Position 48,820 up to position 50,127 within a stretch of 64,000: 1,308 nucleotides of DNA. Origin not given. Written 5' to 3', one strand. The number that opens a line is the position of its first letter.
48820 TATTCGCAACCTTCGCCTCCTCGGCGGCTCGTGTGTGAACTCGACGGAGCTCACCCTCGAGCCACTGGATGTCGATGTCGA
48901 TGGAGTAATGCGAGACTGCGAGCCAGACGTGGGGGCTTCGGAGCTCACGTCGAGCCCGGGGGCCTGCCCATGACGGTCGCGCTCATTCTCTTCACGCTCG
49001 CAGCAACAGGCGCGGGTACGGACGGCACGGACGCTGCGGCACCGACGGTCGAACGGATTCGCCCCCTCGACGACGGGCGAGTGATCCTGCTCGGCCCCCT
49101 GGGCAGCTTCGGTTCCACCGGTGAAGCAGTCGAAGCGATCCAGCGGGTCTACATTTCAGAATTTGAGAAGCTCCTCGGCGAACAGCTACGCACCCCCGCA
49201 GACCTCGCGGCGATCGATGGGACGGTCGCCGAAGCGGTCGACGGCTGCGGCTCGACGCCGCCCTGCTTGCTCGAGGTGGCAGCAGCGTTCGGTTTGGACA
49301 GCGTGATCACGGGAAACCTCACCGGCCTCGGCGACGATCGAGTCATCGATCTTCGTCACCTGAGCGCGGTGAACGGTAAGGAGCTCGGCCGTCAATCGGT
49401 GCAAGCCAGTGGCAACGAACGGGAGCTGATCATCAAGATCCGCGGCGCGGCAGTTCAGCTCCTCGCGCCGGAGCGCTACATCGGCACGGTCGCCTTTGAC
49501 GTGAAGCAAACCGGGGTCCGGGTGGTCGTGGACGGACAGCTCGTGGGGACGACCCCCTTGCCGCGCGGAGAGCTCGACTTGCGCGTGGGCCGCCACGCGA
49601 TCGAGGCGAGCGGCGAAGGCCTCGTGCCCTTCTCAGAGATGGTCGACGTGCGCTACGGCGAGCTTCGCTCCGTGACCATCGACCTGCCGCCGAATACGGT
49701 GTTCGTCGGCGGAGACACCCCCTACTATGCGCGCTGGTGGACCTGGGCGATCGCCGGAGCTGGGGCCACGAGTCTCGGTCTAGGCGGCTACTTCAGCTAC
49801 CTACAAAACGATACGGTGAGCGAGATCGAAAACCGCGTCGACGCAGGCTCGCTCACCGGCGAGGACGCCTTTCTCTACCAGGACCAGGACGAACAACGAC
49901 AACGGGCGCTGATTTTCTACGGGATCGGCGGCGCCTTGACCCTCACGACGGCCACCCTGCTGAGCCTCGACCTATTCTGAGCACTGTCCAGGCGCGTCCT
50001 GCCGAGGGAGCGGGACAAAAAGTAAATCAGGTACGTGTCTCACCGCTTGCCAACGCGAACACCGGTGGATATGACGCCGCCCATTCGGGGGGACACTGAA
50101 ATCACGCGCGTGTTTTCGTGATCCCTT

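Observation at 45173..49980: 1266-aa beta-helix lipoprotein with Myxococcus-type disulfide repeat, translationally coupled to a PEGA-domain membrane protein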

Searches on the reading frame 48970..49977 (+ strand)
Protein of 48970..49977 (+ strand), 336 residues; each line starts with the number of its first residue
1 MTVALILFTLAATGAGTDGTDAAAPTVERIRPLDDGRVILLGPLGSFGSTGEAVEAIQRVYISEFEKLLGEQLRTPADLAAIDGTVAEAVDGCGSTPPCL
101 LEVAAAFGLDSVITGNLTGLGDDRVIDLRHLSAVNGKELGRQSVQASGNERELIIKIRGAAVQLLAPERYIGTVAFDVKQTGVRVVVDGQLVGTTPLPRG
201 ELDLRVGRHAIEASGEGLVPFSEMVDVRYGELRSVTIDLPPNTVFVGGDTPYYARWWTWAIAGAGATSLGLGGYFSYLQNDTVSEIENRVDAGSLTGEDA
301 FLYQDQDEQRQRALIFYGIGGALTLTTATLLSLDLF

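Call 7: search_protein_families(library=pfam, proteins=[window:48970-49977:+], max_evalue=1)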
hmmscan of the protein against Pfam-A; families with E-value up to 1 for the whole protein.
window:48970-49977:+ (336 aa): 1 family
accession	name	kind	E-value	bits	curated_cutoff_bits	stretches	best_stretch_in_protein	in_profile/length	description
PF08308.17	PEGA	-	1.9e-05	24.9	20.8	1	177-241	7-69/71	PEGA domain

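Call 8: search_protein_families(library=ncbifam, proteins=[window:48970-49977:+], max_evalue=1)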
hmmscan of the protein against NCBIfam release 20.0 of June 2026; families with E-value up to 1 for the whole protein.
window:48970-49977:+ (336 aa): 1 family
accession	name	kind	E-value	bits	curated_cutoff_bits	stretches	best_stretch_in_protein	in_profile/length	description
NF009331.1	PRK12689.1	equivalog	0.098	11.8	347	1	137-242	71-177/252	flagellar basal-body rod protein FlgF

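Call 15: find_homologous_proteins(query=window:48970-49977:+)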
Query window:48970-49977:+ (336 aa): 30 proteins with E <= 0.001 among 8000 candidates.
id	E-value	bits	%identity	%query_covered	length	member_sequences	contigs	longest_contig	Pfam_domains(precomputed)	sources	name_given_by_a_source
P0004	2.8e-214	728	100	100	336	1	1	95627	PF08308.18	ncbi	-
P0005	1.9e-169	581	85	92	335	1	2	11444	PF08308.18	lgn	-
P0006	4.0e-139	481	70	93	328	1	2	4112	-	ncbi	ncbi:MAG: hypothetical protein AAFQ82_05705 [Myxococcota bacterium]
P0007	1.6e-127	443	66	92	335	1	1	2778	-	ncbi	ncbi:MAG: PEGA domain-containing protein [Myxococcota bacterium]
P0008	1.1e-125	437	65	89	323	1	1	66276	-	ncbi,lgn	ncbi:MAG: PEGA domain-containing protein [Myxococcota bacterium]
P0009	1.6e-124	433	61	95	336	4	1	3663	-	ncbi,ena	-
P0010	1.7e-123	430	60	95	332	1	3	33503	-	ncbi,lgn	ncbi:MAG: PEGA domain-containing protein [Myxococcota bacterium]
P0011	1.4e-122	427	61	90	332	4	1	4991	-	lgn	-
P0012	1.1e-121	424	64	90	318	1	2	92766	-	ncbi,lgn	ncbi:MAG: PEGA domain-containing protein [Myxococcota bacterium]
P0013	7.2e-91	323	52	83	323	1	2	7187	PF08308.18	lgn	-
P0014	2.8e-88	314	48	99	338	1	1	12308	PF08308.18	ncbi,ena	-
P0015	2.2e-87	311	46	99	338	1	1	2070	PF08308.18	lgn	-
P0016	3.7e-87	311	51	89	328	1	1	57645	PF08308.18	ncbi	-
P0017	3.0e-86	308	51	89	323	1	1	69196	-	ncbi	-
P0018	4.5e-83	297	47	88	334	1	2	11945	PF08308.18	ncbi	-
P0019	7.5e-83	296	46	97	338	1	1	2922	PF08308.18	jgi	-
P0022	2.0e-79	285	45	99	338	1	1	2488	PF08308.18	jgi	jgi:hypothetical protein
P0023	5.8e-79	284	47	89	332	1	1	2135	PF08308.18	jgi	jgi:hypothetical protein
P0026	2.8e-75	272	44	91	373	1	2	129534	-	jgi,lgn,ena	-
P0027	5.1e-75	271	48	90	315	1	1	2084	PF08308.18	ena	-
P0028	3.9e-70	255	44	89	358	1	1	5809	PF08308.18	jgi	jgi:hypothetical protein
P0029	1.2e-57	214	53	62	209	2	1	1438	PF08308.18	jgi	jgi:hypothetical protein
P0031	4.7e-12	64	31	59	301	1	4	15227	PF08308.18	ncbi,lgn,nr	ncbi:MAG TPA: PEGA domain-containing protein [Kofleriaceae bacterium]|nr:PEGA domain-containing prot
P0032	3.8e-11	61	26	61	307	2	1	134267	-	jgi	jgi:hypothetical protein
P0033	2.5e-6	45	27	46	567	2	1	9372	PF08308.18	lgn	-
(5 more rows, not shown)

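Call 18: find_encoding_contigs(protein=P0012, flank=8000, max_places=1)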
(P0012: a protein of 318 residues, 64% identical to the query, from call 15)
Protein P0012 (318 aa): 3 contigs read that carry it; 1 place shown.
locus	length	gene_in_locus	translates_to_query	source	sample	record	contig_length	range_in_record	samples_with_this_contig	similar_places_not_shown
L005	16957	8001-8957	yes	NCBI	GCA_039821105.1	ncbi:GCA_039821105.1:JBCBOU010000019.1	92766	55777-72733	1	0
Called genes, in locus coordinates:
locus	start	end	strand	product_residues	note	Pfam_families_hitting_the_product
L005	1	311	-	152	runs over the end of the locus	PF03100:CcmE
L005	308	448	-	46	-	-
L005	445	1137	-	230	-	PF01578:Cytochrom_C_asm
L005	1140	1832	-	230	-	PF03379:CcmB, PF12730:ABC2_membrane_4 (weak)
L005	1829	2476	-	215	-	PF13191:AAA_16 (weak), PF00005:ABC_tran, PF13304:AAA_21 (weak)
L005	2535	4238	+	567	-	PF02878:PGM_PMM_I, PF02879:PGM_PMM_II, PF02880:PGM_PMM_III, PF00408:PGM_PMM_IV (weak)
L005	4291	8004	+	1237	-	-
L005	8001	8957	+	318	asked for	-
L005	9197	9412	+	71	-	PF00313:CSD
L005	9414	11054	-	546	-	PF13541:ChlI, PF00158:Sigma54_activat (faint), PF01078:Mg_chelatase, PF07728:AAA_5 (weak), PF00493:MCM, PF13335:Mg_chelatase_C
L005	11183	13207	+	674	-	PF00724:Oxidored_FMN, PF00070:Pyr_redox (faint), PF07992:Pyr_redox_2, PF12831:FAD_oxidored (weak), PF13450:NAD_binding_8 (faint), PF22620:OYE-like_second_a-b (weak)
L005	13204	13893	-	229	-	PF14234:DUF4336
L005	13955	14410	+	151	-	PF12802:MarR_2, PF01047:MarR (weak)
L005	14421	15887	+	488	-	PF13428:TPR_14 (faint), PF13374:TPR_10 (faint), PF23914:TPR_CcmH_CycH (faint), PF12895:ANAPC3 (faint), PF00515:TPR_1 (faint), PF13432:TPR_16, PF14559:TPR_19, PF13424:TPR_12 (weak), +7 more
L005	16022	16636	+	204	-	PF00440:TetR_N, PF13305:TetR_C_33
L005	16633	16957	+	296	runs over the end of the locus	PF02517:Rce1-like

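Call 19: find_encoding_contigs(protein=P0016, flank=8000, max_places=1)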
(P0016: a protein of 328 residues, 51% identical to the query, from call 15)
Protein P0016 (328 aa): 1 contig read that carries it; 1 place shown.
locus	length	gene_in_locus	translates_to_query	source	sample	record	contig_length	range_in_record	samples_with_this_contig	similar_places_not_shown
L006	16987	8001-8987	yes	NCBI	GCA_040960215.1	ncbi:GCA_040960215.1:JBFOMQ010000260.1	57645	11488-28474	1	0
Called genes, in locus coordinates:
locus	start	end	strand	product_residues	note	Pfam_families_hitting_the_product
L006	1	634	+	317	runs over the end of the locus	-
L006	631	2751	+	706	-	-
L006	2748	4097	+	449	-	-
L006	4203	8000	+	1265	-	-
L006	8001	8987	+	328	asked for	PF08308:PEGA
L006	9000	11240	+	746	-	PF03190:Thioredox_DsbH, PF13098:Thioredoxin_2 (faint), PF13899:Thioredoxin_7, PF07221:GlcNAc_2-epim (faint)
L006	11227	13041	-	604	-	PF13522:GATase_6, PF13537:GATase_7, PF01380:SIS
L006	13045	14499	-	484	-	PF00483:NTP_transferase, PF01128:IspD, PF12804:NTP_transf_3, PF25084:LbH_EIF2B (faint), PF25087:GMPPB_C (faint), PF00132:Hexapep (weak)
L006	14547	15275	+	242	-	PF20260:PUA_4, PF04452:Methyltrans_RNA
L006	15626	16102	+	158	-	PF06271:RDD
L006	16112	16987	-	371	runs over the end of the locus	PF13570:Beta-prop_ACSF4, PF13360:PQQ_2, PF25292:Beta-prop_CGLA (faint), PF01011:PQQ, PF13360:PQQ_2, PF13570:Beta-prop_ACSF4, PF13360:PQQ_2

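Call 20: find_encoding_contigs(protein=P0026, flank=8000, max_places=1)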
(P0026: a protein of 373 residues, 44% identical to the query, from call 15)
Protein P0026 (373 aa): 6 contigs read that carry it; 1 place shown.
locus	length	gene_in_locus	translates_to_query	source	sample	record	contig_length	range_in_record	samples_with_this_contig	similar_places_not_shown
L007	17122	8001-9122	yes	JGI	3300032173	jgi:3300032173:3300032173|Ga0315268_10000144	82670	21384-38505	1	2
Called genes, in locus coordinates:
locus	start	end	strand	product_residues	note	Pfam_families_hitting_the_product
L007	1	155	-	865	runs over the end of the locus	PF09699:Paired_CXXCH_1 (faint), PF22113:Mtrc-MtrF_II-IV_dom (faint), PF02085:Cytochrom_CIII (faint), PF14522:Cytochrome_C7 (faint), PF14537:Cytochrom_c3_2 (weak), PF01292:Ni_hydr_CYTB, PF14358:DUF4405 (weak)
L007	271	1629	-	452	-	PF02310:B12-binding, PF04055:Radical_SAM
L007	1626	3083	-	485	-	PF02310:B12-binding, PF04055:Radical_SAM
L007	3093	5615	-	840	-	PF00343:Phosphorylase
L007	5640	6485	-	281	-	PF13428:TPR_14 (faint), PF13174:TPR_6 (faint)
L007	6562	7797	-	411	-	PF13173:AAA_14, PF13635:DUF4143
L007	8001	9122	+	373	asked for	-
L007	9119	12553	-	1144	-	-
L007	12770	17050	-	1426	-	PF13418:Beta-prop_TYW4 (faint), PF24681:Kelch_KLHDC2_KLHL20_DRC7 (weak), PF13415:Beta-prop_FBX42, PF24981:Beta-prop_ATRN-LZTR1, PF24681:Kelch_KLHDC2_KLHL20_DRC7, PF13415:Beta-prop_FBX42, PF24681:Kelch_KLHDC2_KLHL20_DRC7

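Call 25: find_related_loci(query=A2, collection=genome_contigs, flank=6000)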
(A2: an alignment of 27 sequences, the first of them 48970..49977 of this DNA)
Query A2 (336 aa) in genome_contigs; peptide patterns used: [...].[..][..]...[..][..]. (x = any residue, [..] = any of these).
30 stretches matched a pattern; 2 encode a relative of the query (tblastn E <= 1e-3); 2 distinct loci.
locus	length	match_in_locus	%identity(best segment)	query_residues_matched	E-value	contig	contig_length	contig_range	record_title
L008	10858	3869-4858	48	6-336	3e-86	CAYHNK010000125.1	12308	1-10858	MAG TPA_asm: uncultured Bdellovibrionales bacterium isolate ERP119705_co13_447 genome assembly, contig: NODE_6519_length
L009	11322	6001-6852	48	31-314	2e-83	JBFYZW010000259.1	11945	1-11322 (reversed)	MAG: Deltaproteobacteria bacterium isolate PPR_0449 k121_1326663, whole genome shotgun sequence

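Call 28: find_related_loci(query=A2, collection=metagenome_contigs, flank=6000)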
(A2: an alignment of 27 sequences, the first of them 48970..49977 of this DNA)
Query A2 (336 aa) in metagenome_contigs; peptide patterns used: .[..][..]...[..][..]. (x = any residue, [..] = any of these).
282 stretches matched a pattern; 7 encode a relative of the query (tblastn E <= 1e-3); 7 distinct loci.
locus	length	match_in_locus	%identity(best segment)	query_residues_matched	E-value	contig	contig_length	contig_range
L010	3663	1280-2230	61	3-321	1e-114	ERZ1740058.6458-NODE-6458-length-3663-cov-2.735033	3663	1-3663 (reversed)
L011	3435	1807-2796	48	6-336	6e-87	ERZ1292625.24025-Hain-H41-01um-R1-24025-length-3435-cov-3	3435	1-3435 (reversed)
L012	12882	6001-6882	48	43-336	2e-80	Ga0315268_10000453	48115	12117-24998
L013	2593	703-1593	42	39-336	1e-77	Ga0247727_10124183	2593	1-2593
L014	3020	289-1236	43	24-336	7e-72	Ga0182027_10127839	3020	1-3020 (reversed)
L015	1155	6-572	44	124-317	4e-53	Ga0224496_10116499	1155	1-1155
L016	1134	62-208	59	233-281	3e-16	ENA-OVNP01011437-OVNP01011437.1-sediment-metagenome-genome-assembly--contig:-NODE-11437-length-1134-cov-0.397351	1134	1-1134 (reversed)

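Call 31: search_protein_families(library=pfam, proteins=[L008:94-1662:+, L008:1617-3782:+, L009:1970-5902:+, L009:6678-10565:+, L006:4203-7997:+, L005:4291-8001:+], max_evalue=0.01)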
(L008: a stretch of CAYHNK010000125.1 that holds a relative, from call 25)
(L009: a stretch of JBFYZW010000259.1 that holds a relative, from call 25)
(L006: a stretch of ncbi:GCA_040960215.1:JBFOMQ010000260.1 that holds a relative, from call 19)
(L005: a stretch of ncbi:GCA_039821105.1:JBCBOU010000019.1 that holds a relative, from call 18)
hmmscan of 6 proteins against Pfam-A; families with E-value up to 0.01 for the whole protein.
L008:94-1662:+ (522 aa): 1 family
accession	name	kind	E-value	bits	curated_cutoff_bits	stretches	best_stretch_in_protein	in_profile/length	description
PF18085.6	Mak_N_cap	-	6.6e-10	40.3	22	1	40-126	1-87/87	Maltokinase N-terminal cap domain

L008:1617-3782:+ (721 aa): 2 families
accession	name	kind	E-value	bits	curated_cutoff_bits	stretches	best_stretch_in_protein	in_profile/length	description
PF02922.24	CBM_48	-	4.4e-19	69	22.4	1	27-116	1-83/83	Carbohydrate-binding module 48 (Isoamylase N-terminal domain)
PF00128.31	Alpha-amylase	-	8.8e-15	55.3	22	2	200-296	16-94/446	Alpha amylase, catalytic domain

L009:1970-5902:+ (1311 aa): 2 families
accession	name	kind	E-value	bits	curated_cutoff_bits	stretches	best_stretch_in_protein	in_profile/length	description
PF00801.26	PKD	-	0.0011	19.3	23.5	1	80-152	10-76/80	PKD domain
PF22352.2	K319L-like_PKD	-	0.0024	18.3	27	1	84-154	11-81/84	K319L-like, PKD domain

L009:6678-10565:+ (1296 aa): 1 family
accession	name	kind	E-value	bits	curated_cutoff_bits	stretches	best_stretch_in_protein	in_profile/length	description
PF17963.7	Big_9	-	0.00032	22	23.6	1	146-218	13-88/89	Bacterial Ig domain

L006:4203-7997:+ (1265 aa): 0 families

L005:4291-8001:+ (1237 aa): 1 family
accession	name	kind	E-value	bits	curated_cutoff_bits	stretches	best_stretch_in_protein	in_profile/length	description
PF22352.2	K319L-like_PKD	-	0.00076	19.9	27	1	83-151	13-82/84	K319L-like, PKD domain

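Call 39: search_solved_structures(query=A2, max_evalue=1)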
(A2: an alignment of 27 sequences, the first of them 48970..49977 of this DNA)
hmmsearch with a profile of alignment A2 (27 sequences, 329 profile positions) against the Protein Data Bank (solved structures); distinct sequences matched with E-value up to 1: 1.
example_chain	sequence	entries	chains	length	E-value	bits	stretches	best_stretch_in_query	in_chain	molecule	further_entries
7zm7_b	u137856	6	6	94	0.94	11.4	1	243-289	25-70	Subunit NDUFC2 of NADH-ubiquinone oxidoreductase (Complex I)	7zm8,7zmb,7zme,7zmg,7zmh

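Call 45: predict_structure(alignment_id=A2)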
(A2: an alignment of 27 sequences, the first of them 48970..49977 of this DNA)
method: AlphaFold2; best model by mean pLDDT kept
length: 336 residues; sequences in the alignment: 27
mean_pLDDT: 86.6   pTM: 0.63
mean pLDDT of the five models: 86.6, 86.1, 85.1, 83.2, 83.0
residues with pLDDT >= 90: 217; 70-90: 79; 50-70: 13; < 50: 27
segments of 3 or more residues with pLDDT < 50: 1-5, 7-10, 12-27
pLDDT, mean of each block of 10 residues (from residue 1): 47 43 45 82 85 88 93 92 88 87 92 93 93 95 92 93 93 94 95 90 95 91 94 93 62 84 95 96 94 91 93 96 94 84
secondary structure, 60 per line:
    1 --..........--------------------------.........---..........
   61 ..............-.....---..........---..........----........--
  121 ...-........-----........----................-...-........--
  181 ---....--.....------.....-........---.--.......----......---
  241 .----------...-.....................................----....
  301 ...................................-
elements in order: H3-12 E39-47 H51-72 H76-80 H84-93 H97-106 E111-118 E125-132 E138-145 H150-165 E171-178 E184-187 E190-194 E201-205 E207-214 E221-227 E232-237 H256-292 H297-335

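Call 50: find_encoding_contigs(protein=P0017, flank=8000, max_places=1)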
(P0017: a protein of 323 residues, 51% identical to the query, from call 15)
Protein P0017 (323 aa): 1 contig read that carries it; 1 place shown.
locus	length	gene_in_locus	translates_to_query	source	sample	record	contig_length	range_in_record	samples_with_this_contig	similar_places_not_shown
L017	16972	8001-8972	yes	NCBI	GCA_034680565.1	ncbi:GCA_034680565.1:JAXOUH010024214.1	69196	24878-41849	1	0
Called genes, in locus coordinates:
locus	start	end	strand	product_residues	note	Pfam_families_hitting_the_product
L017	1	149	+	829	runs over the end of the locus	-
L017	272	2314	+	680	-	PF02922:CBM_48, PF00128:Alpha-amylase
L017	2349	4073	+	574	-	PF02878:PGM_PMM_I, PF02879:PGM_PMM_II, PF02880:PGM_PMM_III, PF00408:PGM_PMM_IV (weak)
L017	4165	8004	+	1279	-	-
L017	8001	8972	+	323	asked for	-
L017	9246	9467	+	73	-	PF00313:CSD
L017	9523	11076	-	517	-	PF13541:ChlI, PF00158:Sigma54_activat (faint), PF00493:MCM, PF01078:Mg_chelatase, PF07728:AAA_5, PF13335:Mg_chelatase_C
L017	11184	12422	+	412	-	PF07690:MFS_1, PF12832:MFS_1_like (faint), PF00083:Sugar_tr, PF13347:MFS_2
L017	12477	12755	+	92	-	-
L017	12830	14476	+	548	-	PF07719:TPR_2 (faint), PF13174:TPR_6 (faint), PF13181:TPR_8 (faint), PF13414:TPR_11 (faint), PF13428:TPR_14 (faint), PF13432:TPR_16, PF14559:TPR_19, PF13424:TPR_12, +3 more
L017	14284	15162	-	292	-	PF17936:Big_6 (faint)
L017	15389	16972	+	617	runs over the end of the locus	PF11617:Cu-binding_MopE (faint), PF13519:VWA_2 (faint)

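Call 51: find_encoding_contigs(protein=P0032, flank=8000, max_places=1)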
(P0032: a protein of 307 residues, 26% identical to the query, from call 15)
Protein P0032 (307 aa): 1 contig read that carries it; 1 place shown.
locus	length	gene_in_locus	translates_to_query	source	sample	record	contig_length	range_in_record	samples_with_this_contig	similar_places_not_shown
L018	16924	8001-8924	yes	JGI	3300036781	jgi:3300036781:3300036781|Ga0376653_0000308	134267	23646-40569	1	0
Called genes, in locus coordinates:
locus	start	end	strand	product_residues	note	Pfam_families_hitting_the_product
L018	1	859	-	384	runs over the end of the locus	PF04545:Sigma70_r4 (weak)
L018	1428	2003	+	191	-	-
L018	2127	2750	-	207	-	-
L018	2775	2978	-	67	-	PF03884:YacG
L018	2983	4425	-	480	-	PF00158:Sigma54_activat, PF14532:Sigma54_activ_2, PF07728:AAA_5 (weak), PF25601:AAA_lid_14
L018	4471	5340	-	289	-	PF00753:Lactamase_B, PF12706:Lactamase_B_2 (weak), PF17778:WHD_BLACT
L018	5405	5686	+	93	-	-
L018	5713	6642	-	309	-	PF01656:CbiA (weak), PF02374:ArsA_ATPase, PF10609:ParA (weak), PF13614:AAA_31 (faint), PF02374:ArsA_ATPase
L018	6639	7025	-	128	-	-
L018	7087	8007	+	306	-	PF08308:PEGA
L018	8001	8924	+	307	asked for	-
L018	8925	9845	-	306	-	-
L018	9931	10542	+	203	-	PF02798:GST_N, PF13417:GST_N_3, PF13409:GST_N_2, PF00043:GST_C, PF14497:GST_C_3 (faint)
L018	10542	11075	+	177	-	PF00719:Pyrophosphatase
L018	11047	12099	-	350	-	PF04055:Radical_SAM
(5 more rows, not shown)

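Call 61: search_protein_families(library=pfam, alignment_id=A2, max_evalue=0.05)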
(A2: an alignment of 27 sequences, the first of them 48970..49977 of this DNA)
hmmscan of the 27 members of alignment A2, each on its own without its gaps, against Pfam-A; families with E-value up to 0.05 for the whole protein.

A. member 1, window:48970-49977:+ (336 aa): 1 family
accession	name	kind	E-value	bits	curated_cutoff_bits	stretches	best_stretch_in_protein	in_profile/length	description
PF08308.17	PEGA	-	1.9e-05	24.9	20.8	1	177-241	7-69/71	PEGA domain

B. families by the number of members that match (of 27 scanned): 3 families
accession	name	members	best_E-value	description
PF08308.17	PEGA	27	2.4e-10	PEGA domain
PF13620.12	CarboxypepD_reg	1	0.012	Carboxypeptidase regulatory-like domain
PF11684.13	DUF3280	1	0.047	Protein of unknown function (DUF2380)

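Call 87: search_protein_families(library=padloc, proteins=[window:48970-49977:+], max_evalue=0.01)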
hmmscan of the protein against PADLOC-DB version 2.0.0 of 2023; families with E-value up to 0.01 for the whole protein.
window:48970-49977:+ (336 aa): 0 families

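Call 88: search_protein_families(library=phrogs, proteins=[window:48970-49977:+], max_evalue=0.01)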
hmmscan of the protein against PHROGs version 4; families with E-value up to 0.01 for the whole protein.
window:48970-49977:+ (336 aa): 0 families
